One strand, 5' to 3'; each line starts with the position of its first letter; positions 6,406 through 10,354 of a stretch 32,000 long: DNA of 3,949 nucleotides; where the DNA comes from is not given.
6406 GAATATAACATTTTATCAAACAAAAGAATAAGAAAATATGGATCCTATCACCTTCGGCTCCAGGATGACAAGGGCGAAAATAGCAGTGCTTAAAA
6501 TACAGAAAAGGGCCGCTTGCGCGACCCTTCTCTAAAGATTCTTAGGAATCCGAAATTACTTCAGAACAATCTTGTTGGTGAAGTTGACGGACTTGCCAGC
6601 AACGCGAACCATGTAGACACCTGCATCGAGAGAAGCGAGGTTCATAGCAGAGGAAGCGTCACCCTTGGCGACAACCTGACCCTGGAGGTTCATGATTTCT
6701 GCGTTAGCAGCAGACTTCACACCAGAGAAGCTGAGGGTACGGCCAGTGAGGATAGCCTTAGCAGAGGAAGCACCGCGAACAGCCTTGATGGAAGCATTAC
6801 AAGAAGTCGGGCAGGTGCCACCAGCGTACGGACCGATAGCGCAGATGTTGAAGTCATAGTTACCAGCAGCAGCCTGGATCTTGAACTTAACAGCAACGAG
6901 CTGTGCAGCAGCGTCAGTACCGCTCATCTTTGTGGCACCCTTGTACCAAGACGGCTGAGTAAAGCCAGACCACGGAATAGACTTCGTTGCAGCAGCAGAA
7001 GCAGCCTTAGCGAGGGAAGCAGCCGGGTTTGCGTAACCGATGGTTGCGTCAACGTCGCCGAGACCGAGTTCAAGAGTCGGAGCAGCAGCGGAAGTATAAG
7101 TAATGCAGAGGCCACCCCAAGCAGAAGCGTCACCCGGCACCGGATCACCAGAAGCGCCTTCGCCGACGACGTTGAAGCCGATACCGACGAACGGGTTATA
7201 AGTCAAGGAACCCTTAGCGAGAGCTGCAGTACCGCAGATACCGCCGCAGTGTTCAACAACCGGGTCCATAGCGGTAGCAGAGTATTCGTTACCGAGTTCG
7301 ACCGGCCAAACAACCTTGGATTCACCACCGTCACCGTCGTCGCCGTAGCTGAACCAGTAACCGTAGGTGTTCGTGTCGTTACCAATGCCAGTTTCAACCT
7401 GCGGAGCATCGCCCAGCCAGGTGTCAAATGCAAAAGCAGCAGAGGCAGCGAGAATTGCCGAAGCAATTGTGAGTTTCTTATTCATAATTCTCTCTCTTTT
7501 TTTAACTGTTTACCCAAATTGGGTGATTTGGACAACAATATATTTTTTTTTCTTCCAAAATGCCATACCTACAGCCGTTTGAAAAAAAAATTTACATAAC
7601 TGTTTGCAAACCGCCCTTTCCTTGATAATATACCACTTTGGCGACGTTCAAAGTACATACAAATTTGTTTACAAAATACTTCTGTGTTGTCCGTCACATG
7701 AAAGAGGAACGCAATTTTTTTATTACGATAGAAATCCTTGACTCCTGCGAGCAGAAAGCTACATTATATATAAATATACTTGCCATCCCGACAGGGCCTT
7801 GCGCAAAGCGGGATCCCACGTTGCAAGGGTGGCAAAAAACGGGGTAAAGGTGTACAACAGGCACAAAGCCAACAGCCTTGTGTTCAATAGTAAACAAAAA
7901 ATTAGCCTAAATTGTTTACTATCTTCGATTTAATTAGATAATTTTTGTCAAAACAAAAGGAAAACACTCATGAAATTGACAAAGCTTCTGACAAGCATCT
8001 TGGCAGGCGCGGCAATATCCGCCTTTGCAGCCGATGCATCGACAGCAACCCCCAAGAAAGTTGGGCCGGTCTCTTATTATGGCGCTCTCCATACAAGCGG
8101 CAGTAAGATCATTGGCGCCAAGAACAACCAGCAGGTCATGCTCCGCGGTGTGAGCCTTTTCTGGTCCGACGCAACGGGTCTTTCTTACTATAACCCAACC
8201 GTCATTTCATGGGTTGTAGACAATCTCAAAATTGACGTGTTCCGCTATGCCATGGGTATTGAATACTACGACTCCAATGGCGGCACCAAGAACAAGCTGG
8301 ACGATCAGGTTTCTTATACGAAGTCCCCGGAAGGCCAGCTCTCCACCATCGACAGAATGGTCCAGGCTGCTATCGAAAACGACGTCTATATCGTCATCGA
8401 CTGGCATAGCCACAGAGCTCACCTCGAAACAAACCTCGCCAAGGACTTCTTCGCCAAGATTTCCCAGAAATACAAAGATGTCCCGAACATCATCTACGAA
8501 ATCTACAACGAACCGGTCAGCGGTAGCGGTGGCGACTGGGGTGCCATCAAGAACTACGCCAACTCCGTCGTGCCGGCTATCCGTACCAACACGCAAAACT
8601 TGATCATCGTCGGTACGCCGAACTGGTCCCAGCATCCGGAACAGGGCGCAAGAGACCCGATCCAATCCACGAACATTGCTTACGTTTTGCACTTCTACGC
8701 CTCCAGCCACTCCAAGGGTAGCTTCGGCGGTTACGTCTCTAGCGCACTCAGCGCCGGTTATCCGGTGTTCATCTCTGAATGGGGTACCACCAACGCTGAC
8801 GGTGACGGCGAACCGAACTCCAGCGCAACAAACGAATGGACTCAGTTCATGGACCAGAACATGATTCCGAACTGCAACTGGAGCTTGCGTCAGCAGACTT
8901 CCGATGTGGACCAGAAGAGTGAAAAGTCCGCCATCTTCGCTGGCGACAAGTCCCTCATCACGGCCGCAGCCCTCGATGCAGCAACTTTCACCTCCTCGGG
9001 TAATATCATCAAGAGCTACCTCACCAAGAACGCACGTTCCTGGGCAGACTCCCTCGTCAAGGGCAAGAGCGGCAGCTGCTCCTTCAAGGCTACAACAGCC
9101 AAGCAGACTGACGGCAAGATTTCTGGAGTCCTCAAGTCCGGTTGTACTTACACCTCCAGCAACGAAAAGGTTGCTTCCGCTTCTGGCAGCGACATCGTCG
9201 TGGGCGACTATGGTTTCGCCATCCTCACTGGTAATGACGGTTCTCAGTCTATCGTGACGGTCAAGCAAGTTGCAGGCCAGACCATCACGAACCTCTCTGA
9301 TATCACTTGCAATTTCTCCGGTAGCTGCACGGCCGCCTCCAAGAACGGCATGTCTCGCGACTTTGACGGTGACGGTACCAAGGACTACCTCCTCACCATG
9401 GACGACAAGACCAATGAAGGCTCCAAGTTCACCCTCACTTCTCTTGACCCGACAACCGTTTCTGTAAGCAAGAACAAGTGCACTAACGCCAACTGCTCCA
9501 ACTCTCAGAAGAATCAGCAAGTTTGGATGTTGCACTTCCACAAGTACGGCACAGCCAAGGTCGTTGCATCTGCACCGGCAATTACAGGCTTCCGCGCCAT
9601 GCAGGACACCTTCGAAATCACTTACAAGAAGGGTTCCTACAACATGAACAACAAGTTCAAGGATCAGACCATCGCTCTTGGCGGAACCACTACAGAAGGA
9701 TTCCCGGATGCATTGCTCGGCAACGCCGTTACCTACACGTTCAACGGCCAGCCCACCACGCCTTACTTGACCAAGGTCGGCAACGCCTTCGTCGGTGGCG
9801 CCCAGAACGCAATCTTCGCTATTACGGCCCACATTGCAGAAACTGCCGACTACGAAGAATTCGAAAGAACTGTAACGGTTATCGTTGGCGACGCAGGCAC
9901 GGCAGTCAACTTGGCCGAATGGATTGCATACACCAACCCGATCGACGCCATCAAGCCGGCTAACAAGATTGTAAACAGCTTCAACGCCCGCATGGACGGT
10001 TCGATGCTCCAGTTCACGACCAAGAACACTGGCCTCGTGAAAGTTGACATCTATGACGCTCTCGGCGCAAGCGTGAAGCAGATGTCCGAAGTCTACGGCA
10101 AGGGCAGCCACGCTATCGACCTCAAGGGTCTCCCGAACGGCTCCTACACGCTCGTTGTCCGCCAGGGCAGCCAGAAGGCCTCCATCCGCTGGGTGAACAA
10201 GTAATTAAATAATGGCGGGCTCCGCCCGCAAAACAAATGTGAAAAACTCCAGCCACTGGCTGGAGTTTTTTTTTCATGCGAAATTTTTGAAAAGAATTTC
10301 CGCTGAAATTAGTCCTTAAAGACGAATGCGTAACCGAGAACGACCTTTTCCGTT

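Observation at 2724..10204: Three tandem secreted paralogs of unknown function sandwiched between a GH8 and a GH5 cellulase: candidate cell-surface cellulose-capture or processing module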

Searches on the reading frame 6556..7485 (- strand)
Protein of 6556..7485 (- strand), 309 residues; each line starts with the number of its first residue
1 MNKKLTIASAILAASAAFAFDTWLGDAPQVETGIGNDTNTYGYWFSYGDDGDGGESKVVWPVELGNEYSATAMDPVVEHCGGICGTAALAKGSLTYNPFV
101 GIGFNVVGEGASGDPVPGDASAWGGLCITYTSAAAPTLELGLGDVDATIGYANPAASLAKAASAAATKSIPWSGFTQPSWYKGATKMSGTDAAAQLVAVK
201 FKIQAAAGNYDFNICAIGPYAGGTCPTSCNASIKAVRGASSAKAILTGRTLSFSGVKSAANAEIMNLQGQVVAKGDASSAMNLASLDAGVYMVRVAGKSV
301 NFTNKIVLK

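Call 3: search_protein_families(library=pfam, proteins=[window:6556-7485:-], max_evalue=0.1)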
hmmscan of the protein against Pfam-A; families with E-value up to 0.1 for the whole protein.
window:6556-7485:- (309 aa): 1 family
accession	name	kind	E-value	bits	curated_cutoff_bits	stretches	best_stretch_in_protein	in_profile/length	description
PF18962.6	Por_Secre_tail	-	6.7e-06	26.8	27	1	257-307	19-74/75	Secretion system C-terminal sorting domain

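Call 4: search_protein_families(library=ncbifam, proteins=[window:6556-7485:-], max_evalue=0.1)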
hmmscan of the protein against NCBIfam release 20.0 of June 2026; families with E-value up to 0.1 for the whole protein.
window:6556-7485:- (309 aa): 2 families
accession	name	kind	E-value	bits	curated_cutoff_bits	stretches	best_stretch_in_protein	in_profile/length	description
TIGR04183.1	Por_Secre_tail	domain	1.7e-08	34.3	23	1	253-309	14-72/72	T9SS type A sorting domain-containing protein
NF038113.1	T9SSA_dep_M36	equivalog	0.013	13.7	885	1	259-309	815-869/869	T9SS-dependent M36 family metallopeptidase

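Call 36: find_encoding_contigs(protein=window:6556-7485:-, flank=10000, max_places=6)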
Protein window:6556-7485:- (309 aa): 23 contigs read that carry it; 6 places shown.
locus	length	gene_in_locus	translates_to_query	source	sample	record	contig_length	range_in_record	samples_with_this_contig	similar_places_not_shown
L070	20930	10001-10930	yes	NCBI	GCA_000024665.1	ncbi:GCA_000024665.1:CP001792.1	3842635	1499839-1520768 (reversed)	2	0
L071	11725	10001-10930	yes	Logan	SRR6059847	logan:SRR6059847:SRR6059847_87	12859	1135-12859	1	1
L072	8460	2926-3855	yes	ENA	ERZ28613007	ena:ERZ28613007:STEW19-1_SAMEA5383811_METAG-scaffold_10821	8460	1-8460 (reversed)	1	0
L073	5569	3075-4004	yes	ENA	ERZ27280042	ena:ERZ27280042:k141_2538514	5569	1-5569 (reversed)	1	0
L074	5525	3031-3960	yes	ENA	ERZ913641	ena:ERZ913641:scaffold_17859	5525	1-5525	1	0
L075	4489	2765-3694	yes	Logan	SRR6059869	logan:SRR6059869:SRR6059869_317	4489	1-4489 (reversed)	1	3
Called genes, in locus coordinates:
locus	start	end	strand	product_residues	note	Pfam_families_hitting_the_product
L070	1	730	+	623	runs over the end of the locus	PF01541:GIY-YIG, PF27096:UvrC_M, PF02151:UVR (weak), PF22920:UvrC_RNaseH, PF08459:UvrC_RNaseH_dom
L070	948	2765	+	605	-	PF00496:SBP_bac_5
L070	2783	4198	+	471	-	PF00528:BPD_transp_1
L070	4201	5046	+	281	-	PF12911:OppC_N (weak), PF00528:BPD_transp_1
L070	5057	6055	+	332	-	PF00005:ABC_tran, PF08352:oligo_HPY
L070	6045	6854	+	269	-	PF00005:ABC_tran, PF13401:AAA_22 (weak)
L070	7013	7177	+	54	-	-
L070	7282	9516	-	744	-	PF00150:Cellulase, PF18962:Por_Secre_tail (faint)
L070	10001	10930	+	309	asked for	PF18962:Por_Secre_tail (weak)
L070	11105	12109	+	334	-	PF18962:Por_Secre_tail (weak)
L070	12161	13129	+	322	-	PF18962:Por_Secre_tail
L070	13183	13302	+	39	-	-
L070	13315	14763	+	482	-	PF01270:Glyco_hydro_8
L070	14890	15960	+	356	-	PF13584:BatD (weak)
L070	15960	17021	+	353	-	PF01757:Acyl_transf_3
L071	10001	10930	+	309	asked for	PF18962:Por_Secre_tail (weak)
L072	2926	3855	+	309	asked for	PF18962:Por_Secre_tail (weak)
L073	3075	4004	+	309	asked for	PF18962:Por_Secre_tail (weak)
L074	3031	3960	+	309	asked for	PF18962:Por_Secre_tail (weak)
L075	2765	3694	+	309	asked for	PF18962:Por_Secre_tail (weak)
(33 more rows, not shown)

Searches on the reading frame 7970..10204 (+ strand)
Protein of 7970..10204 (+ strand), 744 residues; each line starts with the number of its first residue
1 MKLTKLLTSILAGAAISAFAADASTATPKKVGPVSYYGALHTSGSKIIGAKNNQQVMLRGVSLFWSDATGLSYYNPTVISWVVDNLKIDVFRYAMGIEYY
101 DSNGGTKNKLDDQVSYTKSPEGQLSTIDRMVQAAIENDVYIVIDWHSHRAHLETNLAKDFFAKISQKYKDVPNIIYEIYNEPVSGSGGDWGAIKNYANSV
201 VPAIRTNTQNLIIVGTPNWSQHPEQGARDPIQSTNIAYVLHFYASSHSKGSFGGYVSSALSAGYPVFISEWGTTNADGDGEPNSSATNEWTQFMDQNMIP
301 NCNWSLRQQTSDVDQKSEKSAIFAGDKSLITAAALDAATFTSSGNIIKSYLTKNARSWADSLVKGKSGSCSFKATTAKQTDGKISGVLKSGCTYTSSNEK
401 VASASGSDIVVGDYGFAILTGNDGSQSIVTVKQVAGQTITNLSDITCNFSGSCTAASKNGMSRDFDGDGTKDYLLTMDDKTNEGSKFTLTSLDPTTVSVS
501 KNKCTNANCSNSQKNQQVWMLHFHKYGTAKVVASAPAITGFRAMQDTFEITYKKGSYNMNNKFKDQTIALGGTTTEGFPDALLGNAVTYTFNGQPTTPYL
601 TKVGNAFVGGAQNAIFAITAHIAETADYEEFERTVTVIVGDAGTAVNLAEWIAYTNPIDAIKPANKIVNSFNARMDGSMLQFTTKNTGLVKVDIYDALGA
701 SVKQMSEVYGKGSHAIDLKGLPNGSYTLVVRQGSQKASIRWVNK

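Call 3: search_protein_families(library=pfam, proteins=[window:7970-10204:+], max_evalue=0.1)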
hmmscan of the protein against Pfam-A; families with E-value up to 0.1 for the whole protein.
window:7970-10204:+ (744 aa): 2 families
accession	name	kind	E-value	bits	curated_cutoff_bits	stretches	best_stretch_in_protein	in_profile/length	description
PF00150.24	Cellulase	-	1.2e-50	173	23.5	1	52-308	4-270/272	Cellulase (glycosyl hydrolase family 5)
PF18962.6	Por_Secre_tail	-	1.3e-06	29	27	1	681-736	13-68/75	Secretion system C-terminal sorting domain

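Call 4: search_protein_families(library=ncbifam, proteins=[window:7970-10204:+], max_evalue=0.1)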
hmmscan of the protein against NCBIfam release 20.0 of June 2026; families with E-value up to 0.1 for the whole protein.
window:7970-10204:+ (744 aa): 1 family
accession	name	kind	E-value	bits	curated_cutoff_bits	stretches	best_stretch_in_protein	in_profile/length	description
TIGR04183.1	Por_Secre_tail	domain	3.4e-07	30.1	23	1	677-742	8-70/72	T9SS type A sorting domain-containing protein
